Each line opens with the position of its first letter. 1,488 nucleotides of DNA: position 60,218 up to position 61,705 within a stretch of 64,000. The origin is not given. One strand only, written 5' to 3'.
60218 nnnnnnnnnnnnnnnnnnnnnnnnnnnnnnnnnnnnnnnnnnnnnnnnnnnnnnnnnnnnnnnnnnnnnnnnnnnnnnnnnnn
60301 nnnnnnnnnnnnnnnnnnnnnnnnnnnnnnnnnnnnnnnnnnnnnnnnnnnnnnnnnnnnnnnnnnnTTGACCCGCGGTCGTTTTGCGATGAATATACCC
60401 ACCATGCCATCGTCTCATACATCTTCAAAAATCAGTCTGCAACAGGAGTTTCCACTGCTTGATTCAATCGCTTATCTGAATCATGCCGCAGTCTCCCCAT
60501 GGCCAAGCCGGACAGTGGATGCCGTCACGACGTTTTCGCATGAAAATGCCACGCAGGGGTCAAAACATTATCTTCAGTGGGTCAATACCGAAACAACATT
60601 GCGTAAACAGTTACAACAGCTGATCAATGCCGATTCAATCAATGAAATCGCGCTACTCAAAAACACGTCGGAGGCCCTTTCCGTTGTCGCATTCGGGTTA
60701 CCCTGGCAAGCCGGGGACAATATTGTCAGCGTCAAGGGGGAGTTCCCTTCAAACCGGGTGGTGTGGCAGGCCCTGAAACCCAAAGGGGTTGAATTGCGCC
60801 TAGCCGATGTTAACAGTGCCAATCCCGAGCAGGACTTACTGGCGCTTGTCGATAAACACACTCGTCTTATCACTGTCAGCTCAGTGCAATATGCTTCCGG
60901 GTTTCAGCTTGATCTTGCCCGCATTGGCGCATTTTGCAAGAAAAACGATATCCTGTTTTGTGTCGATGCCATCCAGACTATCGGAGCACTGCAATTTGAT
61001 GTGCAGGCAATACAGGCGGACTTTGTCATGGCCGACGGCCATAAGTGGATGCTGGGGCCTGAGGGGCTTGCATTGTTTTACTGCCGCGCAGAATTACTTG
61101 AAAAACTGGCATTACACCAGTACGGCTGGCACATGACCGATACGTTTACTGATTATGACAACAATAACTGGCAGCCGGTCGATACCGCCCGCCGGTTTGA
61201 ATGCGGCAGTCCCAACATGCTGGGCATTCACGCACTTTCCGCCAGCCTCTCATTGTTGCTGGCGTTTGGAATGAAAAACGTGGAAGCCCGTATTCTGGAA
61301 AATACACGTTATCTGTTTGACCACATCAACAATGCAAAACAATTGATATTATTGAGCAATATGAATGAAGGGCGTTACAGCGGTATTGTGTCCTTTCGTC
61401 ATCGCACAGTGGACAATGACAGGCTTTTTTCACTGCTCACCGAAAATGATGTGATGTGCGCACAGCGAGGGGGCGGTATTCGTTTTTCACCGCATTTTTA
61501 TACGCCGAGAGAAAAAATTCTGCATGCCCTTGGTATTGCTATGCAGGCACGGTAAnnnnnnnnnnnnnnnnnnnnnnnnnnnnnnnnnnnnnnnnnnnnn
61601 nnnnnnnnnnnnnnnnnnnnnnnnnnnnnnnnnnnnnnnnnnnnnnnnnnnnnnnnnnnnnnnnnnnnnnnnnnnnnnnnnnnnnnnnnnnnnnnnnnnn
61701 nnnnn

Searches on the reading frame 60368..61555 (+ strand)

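Call 80: search_protein_families(library=pfam, proteins=[window:60368-61555:+], max_evalue=0.00001)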
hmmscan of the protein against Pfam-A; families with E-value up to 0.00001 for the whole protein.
window:60368-61555:+ (395 aa): 2 families
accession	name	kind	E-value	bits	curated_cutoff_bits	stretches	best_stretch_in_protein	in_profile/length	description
PF00266.25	Aminotran_5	-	6.8e-58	196.9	21.5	1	36-365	2-336/371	Aminotransferase class-V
PF01053.26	Cys_Met_Meta_PP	-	6.3e-07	28.7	27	1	50-232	22-204/381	Cys/Met metabolism PLP-dependent enzyme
